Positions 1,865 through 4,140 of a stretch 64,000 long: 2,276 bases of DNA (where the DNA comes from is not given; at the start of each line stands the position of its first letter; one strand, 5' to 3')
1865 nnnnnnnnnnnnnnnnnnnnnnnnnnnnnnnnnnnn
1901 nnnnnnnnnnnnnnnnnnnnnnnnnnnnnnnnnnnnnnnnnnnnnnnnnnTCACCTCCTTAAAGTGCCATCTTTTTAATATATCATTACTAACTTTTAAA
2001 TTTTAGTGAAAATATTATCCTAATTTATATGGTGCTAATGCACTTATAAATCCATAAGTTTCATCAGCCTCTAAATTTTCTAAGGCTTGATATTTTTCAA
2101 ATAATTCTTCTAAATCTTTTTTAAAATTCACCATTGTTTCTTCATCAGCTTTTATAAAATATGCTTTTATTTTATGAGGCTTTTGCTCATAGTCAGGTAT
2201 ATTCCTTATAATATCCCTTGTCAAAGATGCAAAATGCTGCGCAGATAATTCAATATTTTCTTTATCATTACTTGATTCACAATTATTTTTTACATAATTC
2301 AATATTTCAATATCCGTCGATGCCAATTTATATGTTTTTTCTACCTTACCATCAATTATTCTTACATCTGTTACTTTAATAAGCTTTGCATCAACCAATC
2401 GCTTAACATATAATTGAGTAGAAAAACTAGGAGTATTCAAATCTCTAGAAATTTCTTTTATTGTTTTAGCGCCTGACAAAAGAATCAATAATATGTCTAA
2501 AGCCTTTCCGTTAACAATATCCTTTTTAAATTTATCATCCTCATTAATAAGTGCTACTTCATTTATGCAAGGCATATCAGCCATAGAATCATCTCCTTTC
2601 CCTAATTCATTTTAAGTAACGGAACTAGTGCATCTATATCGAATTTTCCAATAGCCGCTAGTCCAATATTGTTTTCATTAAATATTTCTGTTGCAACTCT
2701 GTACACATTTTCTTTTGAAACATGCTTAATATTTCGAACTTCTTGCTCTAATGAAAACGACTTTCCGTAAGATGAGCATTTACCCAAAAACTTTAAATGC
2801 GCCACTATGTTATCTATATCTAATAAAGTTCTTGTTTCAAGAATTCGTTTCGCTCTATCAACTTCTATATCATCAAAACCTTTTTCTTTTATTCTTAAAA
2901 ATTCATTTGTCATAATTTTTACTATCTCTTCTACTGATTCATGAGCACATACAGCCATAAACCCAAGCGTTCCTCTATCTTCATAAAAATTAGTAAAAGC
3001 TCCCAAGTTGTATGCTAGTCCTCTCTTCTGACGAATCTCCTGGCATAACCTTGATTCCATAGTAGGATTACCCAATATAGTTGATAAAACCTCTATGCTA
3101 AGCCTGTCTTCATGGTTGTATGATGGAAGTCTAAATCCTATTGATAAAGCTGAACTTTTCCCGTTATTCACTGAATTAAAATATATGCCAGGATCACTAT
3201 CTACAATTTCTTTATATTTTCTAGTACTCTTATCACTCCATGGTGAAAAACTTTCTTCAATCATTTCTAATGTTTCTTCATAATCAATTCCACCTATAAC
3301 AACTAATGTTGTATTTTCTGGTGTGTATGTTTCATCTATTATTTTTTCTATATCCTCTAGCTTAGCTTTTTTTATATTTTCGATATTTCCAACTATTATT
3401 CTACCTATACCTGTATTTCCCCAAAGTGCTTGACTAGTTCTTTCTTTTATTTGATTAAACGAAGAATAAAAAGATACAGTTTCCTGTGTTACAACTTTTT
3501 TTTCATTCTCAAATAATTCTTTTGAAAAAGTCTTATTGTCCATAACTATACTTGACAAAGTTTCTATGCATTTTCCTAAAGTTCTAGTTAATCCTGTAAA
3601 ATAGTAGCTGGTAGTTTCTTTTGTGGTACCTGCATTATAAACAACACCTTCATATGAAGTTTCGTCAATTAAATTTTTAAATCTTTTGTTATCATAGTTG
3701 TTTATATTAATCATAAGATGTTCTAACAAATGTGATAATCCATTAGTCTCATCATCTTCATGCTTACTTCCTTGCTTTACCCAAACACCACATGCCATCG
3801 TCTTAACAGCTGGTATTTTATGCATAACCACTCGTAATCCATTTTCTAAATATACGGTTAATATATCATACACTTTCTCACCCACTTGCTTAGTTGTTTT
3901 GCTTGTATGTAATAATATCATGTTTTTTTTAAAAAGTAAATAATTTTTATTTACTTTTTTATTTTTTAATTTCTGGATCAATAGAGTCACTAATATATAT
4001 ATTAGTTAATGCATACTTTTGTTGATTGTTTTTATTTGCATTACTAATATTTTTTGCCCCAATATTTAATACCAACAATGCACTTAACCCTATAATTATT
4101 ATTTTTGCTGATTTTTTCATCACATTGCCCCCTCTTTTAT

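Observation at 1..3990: Second, compact RiPP-like locus: rSAM/SPASM enzyme, unannotated small peptides, M16 peptidase and MFS exporter (subtilosin-like logic)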

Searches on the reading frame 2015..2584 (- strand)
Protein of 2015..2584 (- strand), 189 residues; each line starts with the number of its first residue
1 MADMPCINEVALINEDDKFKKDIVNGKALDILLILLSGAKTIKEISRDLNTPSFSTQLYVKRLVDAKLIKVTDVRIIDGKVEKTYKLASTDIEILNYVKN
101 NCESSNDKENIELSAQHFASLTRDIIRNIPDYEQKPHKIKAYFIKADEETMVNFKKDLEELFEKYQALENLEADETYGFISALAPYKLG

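Call 5: search_protein_families(library=pfam, proteins=[window:2015-2584:-], max_evalue=0.01)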
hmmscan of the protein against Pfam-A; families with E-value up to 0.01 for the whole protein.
window:2015-2584:- (189 aa): 1 family
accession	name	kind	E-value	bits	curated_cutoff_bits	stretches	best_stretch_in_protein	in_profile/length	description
PF01978.25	TrmB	-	0.0051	17.1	25.6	0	34-87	17-64/68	Sugar-specific transcriptional regulator TrmB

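Call 6: search_protein_families(library=ncbifam, proteins=[window:2015-2584:-], max_evalue=0.01)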
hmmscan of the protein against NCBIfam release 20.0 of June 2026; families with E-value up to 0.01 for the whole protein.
window:2015-2584:- (189 aa): 1 family
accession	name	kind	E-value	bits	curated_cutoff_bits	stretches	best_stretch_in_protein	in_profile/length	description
NF005061.0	PRK06474.1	equivalog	4.3e-06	26.8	121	1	59-172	47-162/178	hypothetical protein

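Call 24: search_solved_structures(query=window:2015-2584:-, max_evalue=1)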
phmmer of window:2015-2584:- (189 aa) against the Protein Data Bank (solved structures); distinct sequences matched with E-value up to 1: 0.

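Call 36: find_homologous_proteins(query=window:2015-2584:-)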
Query window:2015-2584:- (189 aa): 60 proteins with E <= 0.001 among 350 candidates.
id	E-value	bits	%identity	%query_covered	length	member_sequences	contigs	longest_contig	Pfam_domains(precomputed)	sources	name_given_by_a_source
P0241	1.2e-115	401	100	100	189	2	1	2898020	-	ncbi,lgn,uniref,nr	ncbi:hypothetical protein [Clostridium hydrogenum]|uniref:hypothetical protein n=1 Tax=Clostridium h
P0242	7.3e-104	363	91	100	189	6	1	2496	-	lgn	-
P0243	5.9e-94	330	81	100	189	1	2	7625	-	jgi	jgi:predicted transcriptional regulator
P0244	1.0e-93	330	80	99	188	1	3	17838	-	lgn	-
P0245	1.7e-86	306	72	99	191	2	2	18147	-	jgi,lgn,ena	-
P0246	1.5e-85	303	73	99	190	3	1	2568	PF01978.26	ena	-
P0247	5.8e-83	295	71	100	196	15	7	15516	PF01978.26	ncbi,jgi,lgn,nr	ncbi:MAG TPA: hypothetical protein DCW51_14780 [Clostridium sp.]|nr:hypothetical protein [Clostridiu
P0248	6.1e-83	295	72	99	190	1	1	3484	-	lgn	-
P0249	1.9e-82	293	71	100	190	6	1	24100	PF13412.13,PF01978.26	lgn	-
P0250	3.6e-82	292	68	99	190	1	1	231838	-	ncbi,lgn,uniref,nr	ncbi:hypothetical protein [Clostridium sp. KNHs214]|uniref:hypothetical protein n=1 Tax=Clostridium 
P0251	7.8e-82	291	69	99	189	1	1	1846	-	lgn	-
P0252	1.0e-81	291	71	99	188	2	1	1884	PF01978.26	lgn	-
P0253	6.1e-81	288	68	99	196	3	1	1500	PF01978.26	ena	-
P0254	7.1e-81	288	69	99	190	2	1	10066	PF01978.26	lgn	-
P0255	1.1e-80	287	69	99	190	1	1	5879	-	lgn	-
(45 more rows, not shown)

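Call 40: find_related_loci(query=A6, collection=metagenome_contigs, flank=6000)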
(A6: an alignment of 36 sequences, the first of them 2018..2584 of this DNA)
Query A6 (189 aa) in metagenome_contigs; peptide patterns used: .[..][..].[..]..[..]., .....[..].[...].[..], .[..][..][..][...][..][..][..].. (x = any residue, [..] = any of these).
600 stretches matched a pattern (row limit reached: there are more); 39 encode a relative of the query (tblastn E <= 1e-3); 39 distinct loci.
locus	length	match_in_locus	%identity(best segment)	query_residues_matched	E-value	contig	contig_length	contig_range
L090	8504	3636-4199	72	1-188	3e-94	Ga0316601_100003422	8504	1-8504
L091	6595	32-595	72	1-188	3e-94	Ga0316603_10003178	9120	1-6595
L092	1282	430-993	70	1-188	5e-100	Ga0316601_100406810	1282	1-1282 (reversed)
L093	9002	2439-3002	65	1-188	1e-83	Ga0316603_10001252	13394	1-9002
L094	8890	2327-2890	66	1-188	3e-83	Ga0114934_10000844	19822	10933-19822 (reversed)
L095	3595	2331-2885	64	1-188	1e-81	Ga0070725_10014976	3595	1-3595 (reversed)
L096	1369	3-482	69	29-188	2e-80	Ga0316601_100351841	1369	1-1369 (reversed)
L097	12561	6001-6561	55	1-186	3e-67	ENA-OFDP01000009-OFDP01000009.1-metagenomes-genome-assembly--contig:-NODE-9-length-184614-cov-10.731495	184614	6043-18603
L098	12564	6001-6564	57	3-188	6e-66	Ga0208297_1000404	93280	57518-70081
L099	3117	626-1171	54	1-186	2e-61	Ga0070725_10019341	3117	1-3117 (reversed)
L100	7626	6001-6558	52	1-186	8e-56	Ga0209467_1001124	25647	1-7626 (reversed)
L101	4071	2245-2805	43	1-186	3e-53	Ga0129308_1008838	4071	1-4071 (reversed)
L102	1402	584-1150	41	1-188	3e-53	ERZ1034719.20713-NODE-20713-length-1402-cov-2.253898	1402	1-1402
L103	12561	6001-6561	43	1-189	1e-50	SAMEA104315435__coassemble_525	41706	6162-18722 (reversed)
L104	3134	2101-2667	43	1-188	1e-50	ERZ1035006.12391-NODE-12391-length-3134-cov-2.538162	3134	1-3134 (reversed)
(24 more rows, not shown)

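Call 44: predict_structure(alignment_id=A6)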
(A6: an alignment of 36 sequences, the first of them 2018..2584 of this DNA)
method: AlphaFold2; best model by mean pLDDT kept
length: 189 residues; sequences in the alignment: 36
mean_pLDDT: 71.3   pTM: 0.53
mean pLDDT of the five models: 71.3, 71.1, 66.7, 63.0, 59.8
residues with pLDDT >= 90: 16; 70-90: 95; 50-70: 59; < 50: 19
segments of 3 or more residues with pLDDT < 50: 1-15, 187-189
pLDDT, mean of each block of 10 residues (from residue 1): 26 46 70 82 89 86 82 87 83 58 56 66 70 70 81 87 84 74 57
secondary structure, 60 per line:
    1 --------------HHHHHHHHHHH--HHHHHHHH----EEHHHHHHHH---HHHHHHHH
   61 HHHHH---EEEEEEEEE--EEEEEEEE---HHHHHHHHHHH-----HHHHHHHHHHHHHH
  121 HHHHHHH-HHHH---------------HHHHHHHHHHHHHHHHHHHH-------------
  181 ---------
elements in order: H15-25 H28-35 H42-49 H53-65 E69-77 E80-87 H91-101 H107-127 H129-132 H148-167

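Call 47: fold_search(model_id=the predicted structure, library=pdb)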
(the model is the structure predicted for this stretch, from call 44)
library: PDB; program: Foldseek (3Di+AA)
matches with E <= 10: 1417; with E <= 0.001: 4
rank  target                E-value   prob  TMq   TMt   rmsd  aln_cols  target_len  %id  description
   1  4g6q_A                2.6e-06  1.00  0.35  0.37   9.7       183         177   16  The crystal structure of a functionally unknown protein Kfla_6221 from Kribbella flavida DSM 17836 (released 2012-09-19)
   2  4g6q_B                1.0e-05  1.00  0.39  0.44  11.5       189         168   15  The crystal structure of a functionally unknown protein Kfla_6221 from Kribbella flavida DSM 17836 (released 2012-09-19)
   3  2cwe                  6.3e-04  1.00  0.35  0.35   9.0       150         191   16  Crystal structure of hypothetical transcriptional regulator protein, PH1932 from Pyrococcus horikoshii OT3 (released 2005-12-20)
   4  1uly                  7.9e-04  1.00  0.35  0.35   9.2       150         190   15  Crystal structure analysis of the ArsR homologue DNA-binding protein from P. horikoshii OT3 (released 2004-10-19)
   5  6fi9_A                1.2e-03  1.00  0.32  0.41  13.5       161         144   19  Crystal Structure of a zinc-responsive MarR family member, Lactococcus lactis ZitR (released 2019-02-20)
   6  2p4w_B                1.4e-03  1.00  0.33  0.32  17.4       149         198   15  Crystal structure of heat shock regulator from Pyrococcus furiosus (released 2007-03-27)
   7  5jls                  1.8e-03  1.00  0.32  0.44  11.4       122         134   17  Crystal Structure of Adhesin competence repressor (AdcR) from Streptococcus pyogenes (C-terminally His tagged) (released 2017-05-03)
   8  1r1u_A                1.9e-03  1.00  0.34  0.64   5.7        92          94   18  Crystal structure of the metal-sensing transcriptional repressor CzrA from Staphylococcus aureus in the apo-form (released 2004-05-18)
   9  4yif_B                1.9e-03  1.00  0.34  0.44   9.5       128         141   16  Crystal structure of Rv0880 (released 2015-06-10)
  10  3gw2                  2.0e-03  1.00  0.35  0.66   5.8        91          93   18  Crystal structure of possible transcriptional regulatory protein (fragment 1-100) from Mycobacterium bovis. Northeast St (released 2009-04-21)
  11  5yi1                  2.0e-03  1.00  0.31  0.43  14.1       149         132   16  Structure of Lactococcus lactis ZitR, C30AH42A mutant in apo form (released 2017-12-06)
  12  5yhx_N                2.0e-03  1.00  0.31  0.40  13.7       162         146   17  Structure of Lactococcus lactis ZitR, wild type (released 2017-12-06)
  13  4ooi_B                2.2e-03  1.00  0.35  0.64   3.6        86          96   20  Reduced HlyU from Vibrio cholerae N16961 (released 2014-12-31)
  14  5hli_A                2.2e-03  1.00  0.33  0.41  10.5       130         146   16  Structure of Disulfide formed AbfR (released 2017-01-25)
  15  4ggg_B                2.4e-03  1.00  0.30  0.57   5.4        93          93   22  Crystal structure of V66A/L68V CzrA in the Zn(II)bound state. (released 2013-02-06)
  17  4yif_C                2.6e-03  1.00  0.33  0.44   9.4       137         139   17  Crystal structure of Rv0880 (released 2015-06-10)
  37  2p4w_A                4.9e-03  1.00  0.33  0.32  17.3       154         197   17  Crystal structure of heat shock regulator from Pyrococcus furiosus (released 2007-03-27)
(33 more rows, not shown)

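Call 72: search_dna_similar(query=window:2018-2584:-, collection=plasmids, mode=protein, max_rows=10)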
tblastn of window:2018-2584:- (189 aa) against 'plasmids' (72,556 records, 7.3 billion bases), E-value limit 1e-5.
No match.

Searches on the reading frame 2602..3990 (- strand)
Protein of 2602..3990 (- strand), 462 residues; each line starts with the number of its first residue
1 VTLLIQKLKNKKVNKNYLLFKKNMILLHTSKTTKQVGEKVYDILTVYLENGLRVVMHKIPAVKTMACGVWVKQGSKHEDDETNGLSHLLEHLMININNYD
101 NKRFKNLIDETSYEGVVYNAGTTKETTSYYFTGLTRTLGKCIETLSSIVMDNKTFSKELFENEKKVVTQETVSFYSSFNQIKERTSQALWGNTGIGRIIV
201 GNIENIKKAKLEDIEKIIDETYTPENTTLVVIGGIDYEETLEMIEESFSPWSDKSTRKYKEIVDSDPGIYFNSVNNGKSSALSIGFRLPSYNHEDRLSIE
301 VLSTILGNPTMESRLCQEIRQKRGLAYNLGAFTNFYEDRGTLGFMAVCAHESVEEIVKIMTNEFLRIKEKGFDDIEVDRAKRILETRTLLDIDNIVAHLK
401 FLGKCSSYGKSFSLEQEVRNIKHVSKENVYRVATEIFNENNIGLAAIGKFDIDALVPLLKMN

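Call 5: search_protein_families(library=pfam, proteins=[window:2602-3990:-], max_evalue=0.01)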
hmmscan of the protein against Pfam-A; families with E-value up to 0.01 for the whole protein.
window:2602-3990:- (462 aa): 2 families
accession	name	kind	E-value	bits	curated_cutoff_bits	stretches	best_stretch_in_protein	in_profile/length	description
PF05193.26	Peptidase_M16_C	-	7.2e-41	140.5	23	1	210-384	3-181/181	Peptidase M16 inactive domain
PF00675.25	Peptidase_M16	-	6.7e-22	78.4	22.3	1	53-199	1-145/149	Insulinase (Peptidase family M16)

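Call 6: search_protein_families(library=ncbifam, proteins=[window:2602-3990:-], max_evalue=0.01)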
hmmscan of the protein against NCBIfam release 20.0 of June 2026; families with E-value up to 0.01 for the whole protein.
window:2602-3990:- (462 aa): 4 families
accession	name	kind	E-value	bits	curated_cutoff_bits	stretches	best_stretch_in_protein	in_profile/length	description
NF047422.1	YfmF_fam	equivalog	6.3e-25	87.9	285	1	147-436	111-401/412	EF-P 5-aminopentanol modification-associated protein YfmF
NF047421.1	YfmH_fam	equivalog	1.2e-19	70.8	250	1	35-262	5-232/425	EF-P 5-aminopentanol modification-associated protein YfmH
TIGR02110.1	PQQ_syn_pqqF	equivalog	1.6e-08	33.8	320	1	46-149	3-105/697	pyrroloquinoline quinone biosynthesis protein PqqF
NF011681.0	PRK15101.1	equivalog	4.1e-07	28.4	765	1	45-374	46-386/961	pitrilysin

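Call 25: search_solved_structures(query=window:2602-3921:-, max_evalue=0.00001)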
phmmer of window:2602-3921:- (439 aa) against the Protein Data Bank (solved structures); distinct sequences matched with E-value up to 0.00001: 64 (the best 60 are shown).
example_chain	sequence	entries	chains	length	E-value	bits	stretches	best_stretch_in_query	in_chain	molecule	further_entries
3hdi_A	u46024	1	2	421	2.4e-43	152.1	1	21-414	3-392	Processing protease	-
8bep_B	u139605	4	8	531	4.8e-37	131.3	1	24-427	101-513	Probable mitochondrial-processing peptidase subunit beta, mitochondrial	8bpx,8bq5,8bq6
9g9t_D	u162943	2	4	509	4.9e-37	131.3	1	20-430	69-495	Putative peptidase M16 family protein | Putative peptidase M16 family potein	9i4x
8zno_B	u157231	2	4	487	2.5e-34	122.4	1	24-426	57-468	Mitochondrial-processing peptidase subunit beta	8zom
7jrg_A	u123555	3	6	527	1.2e-32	116.9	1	24-426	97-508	Mitochondrial-processing peptidase subunit beta, mitochondrial isoform X1 | MPP-beta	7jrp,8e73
5okd_A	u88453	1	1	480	1.4e-30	110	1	12-425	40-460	Cytochrome b-c1 complex subunit 1, mitochondrial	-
6haw_A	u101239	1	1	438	1.5e-30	109.9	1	19-425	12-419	Cytochrome b-c1 complex subunit 1, mitochondrial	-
9f5x_1M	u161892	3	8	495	1.7e-30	109.7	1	24-425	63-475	MPP-Beta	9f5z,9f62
6zfs_A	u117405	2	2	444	1.7e-30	109.7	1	19-425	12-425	Cytochrome b-c1 complex subunit 1, mitochondrial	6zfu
7r3v_A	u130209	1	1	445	1.7e-30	109.7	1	19-425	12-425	Cytochrome b-c1 complex subunit 1, mitochondrial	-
4d6u_N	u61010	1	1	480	2.7e-30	109.1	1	12-425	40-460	CYTOCHROME B-C1 COMPLEX SUBUNIT 1, MITOCHONDRIAL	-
1sqb_A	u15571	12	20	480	2.7e-30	109.1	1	12-425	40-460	Ubiquinol-cytochrome C reductase complex core protein I, mitochondrial | Ubiquinol-cytochrome-c reductase complex core protein I, mitochondrial precursor | CYTO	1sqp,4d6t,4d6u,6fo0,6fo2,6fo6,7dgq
1be3_A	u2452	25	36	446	2.9e-30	108.9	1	15-425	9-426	CYTOCHROME BC1 COMPLEX | UBIQUINOL-CYTOCHROME C REDUCTASE COMPLEX CORE PROTEIN I | Ubiquinol-cytochrome C reductase complex core protein I, mitochondrial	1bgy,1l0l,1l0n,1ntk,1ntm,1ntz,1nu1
6zft_A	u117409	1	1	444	3.2e-30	108.8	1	19-425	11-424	Cytochrome b-c1 complex subunit 1, mitochondrial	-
5nmi_A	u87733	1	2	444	3.3e-30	108.8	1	19-425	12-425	Cytochrome b-c1 complex subunit 1, mitochondrial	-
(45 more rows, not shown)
